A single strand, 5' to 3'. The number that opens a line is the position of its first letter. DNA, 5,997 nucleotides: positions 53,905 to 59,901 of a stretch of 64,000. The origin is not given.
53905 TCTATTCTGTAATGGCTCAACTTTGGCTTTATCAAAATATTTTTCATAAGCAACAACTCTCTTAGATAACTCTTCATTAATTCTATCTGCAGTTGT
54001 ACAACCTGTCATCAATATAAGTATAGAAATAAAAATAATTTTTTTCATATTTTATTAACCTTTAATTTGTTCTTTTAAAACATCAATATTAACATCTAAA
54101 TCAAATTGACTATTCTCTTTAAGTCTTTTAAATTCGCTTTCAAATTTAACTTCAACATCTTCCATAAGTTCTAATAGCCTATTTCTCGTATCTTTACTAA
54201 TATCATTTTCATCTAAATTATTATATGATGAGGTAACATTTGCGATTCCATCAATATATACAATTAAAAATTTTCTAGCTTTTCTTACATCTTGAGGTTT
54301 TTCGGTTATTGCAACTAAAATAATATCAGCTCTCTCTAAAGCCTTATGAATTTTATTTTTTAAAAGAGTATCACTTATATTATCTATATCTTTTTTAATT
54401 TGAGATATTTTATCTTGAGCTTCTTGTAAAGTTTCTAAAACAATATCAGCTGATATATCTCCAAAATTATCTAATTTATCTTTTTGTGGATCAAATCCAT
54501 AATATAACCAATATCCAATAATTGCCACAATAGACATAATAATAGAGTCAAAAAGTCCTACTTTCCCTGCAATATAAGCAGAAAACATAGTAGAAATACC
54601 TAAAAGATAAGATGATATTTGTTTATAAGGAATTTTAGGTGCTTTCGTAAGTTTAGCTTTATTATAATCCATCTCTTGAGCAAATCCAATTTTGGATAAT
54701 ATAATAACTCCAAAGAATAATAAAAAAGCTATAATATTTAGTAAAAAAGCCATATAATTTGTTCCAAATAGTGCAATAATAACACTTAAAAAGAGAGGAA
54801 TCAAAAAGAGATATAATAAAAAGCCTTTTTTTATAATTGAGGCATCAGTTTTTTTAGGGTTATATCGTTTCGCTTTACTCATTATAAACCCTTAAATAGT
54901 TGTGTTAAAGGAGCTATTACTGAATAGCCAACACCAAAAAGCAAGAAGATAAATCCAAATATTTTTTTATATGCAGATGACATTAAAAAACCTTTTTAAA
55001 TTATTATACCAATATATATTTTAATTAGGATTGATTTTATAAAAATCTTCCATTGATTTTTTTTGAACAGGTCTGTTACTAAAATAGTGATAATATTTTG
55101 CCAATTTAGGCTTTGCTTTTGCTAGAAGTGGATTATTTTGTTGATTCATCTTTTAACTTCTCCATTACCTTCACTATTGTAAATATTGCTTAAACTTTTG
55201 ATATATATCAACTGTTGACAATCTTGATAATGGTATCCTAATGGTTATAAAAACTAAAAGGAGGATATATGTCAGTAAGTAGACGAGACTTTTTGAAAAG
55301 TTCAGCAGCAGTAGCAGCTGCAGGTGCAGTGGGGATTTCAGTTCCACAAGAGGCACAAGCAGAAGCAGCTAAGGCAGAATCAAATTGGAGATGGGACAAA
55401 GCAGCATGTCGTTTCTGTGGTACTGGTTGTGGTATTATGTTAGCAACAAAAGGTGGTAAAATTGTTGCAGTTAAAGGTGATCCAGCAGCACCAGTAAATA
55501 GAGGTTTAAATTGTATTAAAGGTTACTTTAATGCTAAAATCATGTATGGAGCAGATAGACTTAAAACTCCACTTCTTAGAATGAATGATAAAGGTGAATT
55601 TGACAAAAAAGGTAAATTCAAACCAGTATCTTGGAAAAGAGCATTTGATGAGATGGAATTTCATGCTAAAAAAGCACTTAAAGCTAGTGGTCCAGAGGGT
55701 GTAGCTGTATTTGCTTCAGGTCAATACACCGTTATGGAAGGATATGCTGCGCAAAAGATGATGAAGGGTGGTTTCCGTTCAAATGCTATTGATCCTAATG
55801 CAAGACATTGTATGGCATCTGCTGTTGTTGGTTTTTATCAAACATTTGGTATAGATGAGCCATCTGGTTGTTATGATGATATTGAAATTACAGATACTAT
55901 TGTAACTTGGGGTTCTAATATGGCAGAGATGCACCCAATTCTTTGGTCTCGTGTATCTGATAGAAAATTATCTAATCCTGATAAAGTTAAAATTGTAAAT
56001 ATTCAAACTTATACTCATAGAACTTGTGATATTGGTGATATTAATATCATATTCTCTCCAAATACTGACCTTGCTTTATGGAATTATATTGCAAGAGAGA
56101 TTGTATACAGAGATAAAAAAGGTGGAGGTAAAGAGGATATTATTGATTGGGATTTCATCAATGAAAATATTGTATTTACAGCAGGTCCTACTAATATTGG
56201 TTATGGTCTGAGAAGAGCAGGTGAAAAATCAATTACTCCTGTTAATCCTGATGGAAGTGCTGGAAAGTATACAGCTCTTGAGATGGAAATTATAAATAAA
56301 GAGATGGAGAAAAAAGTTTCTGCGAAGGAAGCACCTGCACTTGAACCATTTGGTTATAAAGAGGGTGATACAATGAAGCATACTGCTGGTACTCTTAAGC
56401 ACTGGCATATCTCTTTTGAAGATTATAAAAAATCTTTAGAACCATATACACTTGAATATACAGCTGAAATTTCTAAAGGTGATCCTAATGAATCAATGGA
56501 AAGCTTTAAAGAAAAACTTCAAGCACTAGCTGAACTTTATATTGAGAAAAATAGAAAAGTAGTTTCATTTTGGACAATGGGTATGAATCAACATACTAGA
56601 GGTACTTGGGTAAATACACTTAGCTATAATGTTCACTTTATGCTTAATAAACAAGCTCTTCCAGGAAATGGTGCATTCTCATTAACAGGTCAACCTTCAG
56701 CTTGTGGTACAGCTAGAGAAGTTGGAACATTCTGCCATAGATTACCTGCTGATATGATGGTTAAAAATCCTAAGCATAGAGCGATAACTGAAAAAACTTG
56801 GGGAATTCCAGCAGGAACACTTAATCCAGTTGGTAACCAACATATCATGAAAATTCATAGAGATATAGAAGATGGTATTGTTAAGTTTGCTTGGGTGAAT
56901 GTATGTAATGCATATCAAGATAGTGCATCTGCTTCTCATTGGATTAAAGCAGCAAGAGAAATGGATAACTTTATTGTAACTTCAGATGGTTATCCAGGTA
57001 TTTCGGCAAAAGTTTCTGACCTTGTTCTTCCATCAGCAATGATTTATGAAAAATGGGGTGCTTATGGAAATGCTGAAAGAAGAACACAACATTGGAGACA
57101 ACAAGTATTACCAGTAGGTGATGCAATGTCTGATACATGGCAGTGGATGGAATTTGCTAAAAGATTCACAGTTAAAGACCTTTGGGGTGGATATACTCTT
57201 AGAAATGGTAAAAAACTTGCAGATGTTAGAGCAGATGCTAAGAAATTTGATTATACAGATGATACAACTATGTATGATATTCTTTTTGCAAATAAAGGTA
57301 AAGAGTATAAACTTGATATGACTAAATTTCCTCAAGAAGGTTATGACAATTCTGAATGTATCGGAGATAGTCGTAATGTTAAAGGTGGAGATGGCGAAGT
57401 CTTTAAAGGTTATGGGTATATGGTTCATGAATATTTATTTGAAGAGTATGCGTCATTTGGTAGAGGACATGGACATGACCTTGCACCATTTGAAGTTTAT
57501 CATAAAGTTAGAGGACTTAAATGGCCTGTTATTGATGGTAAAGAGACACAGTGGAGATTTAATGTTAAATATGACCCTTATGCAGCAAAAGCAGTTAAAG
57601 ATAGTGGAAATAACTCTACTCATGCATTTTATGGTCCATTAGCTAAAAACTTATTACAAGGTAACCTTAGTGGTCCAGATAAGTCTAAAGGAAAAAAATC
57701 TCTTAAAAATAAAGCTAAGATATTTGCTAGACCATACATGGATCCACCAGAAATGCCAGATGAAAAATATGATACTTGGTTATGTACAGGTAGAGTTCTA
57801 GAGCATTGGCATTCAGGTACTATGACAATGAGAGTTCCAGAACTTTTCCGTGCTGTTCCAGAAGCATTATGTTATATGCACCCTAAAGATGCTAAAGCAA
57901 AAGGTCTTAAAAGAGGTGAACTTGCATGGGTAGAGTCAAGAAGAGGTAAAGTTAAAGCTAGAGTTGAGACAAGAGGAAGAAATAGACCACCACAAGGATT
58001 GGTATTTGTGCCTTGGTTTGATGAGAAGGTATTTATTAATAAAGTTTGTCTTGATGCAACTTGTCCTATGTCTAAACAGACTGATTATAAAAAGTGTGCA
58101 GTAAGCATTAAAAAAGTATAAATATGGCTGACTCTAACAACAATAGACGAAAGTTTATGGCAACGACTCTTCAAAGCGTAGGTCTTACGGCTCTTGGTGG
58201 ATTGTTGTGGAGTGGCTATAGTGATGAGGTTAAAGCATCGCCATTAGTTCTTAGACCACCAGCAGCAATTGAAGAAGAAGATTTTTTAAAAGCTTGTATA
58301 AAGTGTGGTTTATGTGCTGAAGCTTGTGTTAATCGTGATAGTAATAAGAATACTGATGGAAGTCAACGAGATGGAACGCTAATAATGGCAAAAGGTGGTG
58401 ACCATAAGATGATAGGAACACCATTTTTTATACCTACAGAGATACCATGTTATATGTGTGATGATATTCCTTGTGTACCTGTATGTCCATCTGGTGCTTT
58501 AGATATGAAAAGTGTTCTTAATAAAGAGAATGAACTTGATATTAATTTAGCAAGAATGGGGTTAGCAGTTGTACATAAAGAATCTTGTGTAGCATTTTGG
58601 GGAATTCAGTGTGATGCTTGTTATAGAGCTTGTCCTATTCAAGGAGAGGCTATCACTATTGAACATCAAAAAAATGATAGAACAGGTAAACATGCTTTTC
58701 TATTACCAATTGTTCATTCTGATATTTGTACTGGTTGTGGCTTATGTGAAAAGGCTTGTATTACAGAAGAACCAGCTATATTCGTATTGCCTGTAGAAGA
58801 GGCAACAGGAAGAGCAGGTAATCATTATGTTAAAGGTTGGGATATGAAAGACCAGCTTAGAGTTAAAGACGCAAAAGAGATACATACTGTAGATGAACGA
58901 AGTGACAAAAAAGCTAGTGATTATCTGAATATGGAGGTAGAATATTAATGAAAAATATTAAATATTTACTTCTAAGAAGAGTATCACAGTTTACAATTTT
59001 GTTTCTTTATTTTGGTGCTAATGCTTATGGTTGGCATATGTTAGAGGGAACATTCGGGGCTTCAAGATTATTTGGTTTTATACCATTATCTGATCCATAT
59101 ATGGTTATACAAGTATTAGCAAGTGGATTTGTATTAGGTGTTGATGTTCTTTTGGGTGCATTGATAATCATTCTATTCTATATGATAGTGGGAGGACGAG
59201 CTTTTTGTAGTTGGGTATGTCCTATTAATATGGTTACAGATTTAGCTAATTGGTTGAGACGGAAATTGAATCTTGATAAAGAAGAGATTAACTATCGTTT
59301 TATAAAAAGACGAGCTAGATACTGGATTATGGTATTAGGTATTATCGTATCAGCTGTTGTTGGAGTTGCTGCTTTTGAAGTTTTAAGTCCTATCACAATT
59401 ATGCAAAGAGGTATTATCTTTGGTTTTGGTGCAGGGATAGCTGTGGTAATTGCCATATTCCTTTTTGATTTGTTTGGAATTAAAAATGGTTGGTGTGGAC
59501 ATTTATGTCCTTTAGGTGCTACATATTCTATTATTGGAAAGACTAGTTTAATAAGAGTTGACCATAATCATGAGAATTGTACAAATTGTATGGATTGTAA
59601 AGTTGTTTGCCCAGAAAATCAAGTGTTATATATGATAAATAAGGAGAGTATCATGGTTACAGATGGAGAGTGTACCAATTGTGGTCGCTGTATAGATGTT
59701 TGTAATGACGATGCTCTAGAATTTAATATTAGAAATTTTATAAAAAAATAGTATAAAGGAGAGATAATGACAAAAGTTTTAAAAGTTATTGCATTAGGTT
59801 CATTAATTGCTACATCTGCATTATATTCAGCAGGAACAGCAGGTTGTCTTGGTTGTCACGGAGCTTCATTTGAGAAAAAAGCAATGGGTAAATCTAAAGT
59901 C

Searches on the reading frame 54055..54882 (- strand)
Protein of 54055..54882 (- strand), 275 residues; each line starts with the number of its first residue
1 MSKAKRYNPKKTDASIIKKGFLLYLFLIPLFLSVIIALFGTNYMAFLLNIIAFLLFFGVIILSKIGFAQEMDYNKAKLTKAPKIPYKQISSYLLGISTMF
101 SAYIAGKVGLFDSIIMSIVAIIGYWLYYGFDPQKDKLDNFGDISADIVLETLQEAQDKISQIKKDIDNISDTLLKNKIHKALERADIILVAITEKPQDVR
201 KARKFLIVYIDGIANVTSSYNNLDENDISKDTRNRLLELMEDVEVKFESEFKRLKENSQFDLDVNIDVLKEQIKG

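Call 62: search_protein_families(library=pfam, proteins=[window:54055-54882:-], max_evalue=0.0001)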
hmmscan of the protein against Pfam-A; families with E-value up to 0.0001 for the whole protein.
window:54055-54882:- (275 aa): 1 family
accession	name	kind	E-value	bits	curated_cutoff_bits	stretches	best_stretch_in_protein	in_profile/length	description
PF10112.14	Halogen_Hydrol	-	2.3e-20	73.8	29.8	1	93-269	6-191/191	5-bromo-4-chloroindolyl phosphate hydrolysis protein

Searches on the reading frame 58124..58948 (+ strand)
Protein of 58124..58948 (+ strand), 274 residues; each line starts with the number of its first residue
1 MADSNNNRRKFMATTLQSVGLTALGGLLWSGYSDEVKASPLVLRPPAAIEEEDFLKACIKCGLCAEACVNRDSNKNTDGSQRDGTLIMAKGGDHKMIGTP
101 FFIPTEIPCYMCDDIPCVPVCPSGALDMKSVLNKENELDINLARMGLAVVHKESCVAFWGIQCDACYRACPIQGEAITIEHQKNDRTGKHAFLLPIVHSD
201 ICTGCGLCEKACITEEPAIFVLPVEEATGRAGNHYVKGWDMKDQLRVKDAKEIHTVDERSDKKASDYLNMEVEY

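Call 62: search_protein_families(library=pfam, proteins=[window:58124-58948:+], max_evalue=0.0001)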
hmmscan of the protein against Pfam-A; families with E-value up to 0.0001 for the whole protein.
window:58124-58948:+ (274 aa): 10 families
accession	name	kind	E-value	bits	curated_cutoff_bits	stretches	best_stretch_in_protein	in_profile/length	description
PF12838.12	Fer4_7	-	2.8e-13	50.5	27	1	161-214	3-50/52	4Fe-4S dicluster domain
PF13237.11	Fer4_10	-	7.4e-11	42.2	25.5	0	196-213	3-21/53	4Fe-4S dicluster domain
PF13183.11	Fer4_8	-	4.4e-09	37.2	27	0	55-124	2-67/68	4Fe-4S dicluster domain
PF00037.32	Fer4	-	6.1e-09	35.8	21.1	0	196-212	2-18/24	4Fe-4S binding domain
PF13187.11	Fer4_9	-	1.2e-08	35.3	27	0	161-213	3-48/52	4Fe-4S dicluster domain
PF13484.11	Fer4_16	-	8e-07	30.2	30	1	109-172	2-65/66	4Fe-4S double cluster binding domain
PF12837.12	Fer4_6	-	6.7e-06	26.3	25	0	200-213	7-20/24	4Fe-4S binding domain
PF12797.12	Fer4_2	-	1.1e-05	25.5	24.5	0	195-212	3-20/22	4Fe-4S binding domain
PF14697.11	Fer4_21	-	1.2e-05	25.8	35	0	148-214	1-53/59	4Fe-4S dicluster domain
PF12798.12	Fer4_3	-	4.4e-05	24.4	27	0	202-212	1-11/15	4Fe-4S binding domain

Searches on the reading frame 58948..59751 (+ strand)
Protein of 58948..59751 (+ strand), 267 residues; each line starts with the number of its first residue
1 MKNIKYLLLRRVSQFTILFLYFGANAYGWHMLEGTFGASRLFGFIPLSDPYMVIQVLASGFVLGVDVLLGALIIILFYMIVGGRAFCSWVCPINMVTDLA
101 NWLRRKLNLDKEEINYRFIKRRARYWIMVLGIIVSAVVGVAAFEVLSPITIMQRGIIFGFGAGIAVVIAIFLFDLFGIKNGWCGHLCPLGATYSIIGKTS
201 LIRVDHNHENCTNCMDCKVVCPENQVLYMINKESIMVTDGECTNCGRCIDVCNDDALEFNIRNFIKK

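Call 62: search_protein_families(library=pfam, proteins=[window:58948-59751:+], max_evalue=0.0001)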
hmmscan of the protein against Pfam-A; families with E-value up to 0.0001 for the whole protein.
window:58948-59751:+ (267 aa): 8 families
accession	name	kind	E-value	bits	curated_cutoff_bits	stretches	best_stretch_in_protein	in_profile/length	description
PF12801.12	Fer4_5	-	7e-19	68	22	2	65-109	3-47/48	4Fe-4S binding domain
PF13237.11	Fer4_10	-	2.4e-07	31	25.5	1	206-252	4-52/53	4Fe-4S dicluster domain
PF13187.11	Fer4_9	-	1.2e-06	28.9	27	1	210-256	1-51/52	4Fe-4S dicluster domain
PF14697.11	Fer4_21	-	1.8e-06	28.4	35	1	207-256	4-56/59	4Fe-4S dicluster domain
PF12837.12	Fer4_6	-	1.8e-06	28.1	25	1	204-225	2-22/24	4Fe-4S binding domain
PF12838.12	Fer4_7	-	6e-06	27.1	27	1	210-255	1-51/52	4Fe-4S dicluster domain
PF00037.32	Fer4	-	1.9e-05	24.7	21.1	0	240-256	6-22/24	4Fe-4S binding domain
PF12797.12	Fer4_2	-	8.6e-05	22.7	24.5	0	206-223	5-22/22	4Fe-4S binding domain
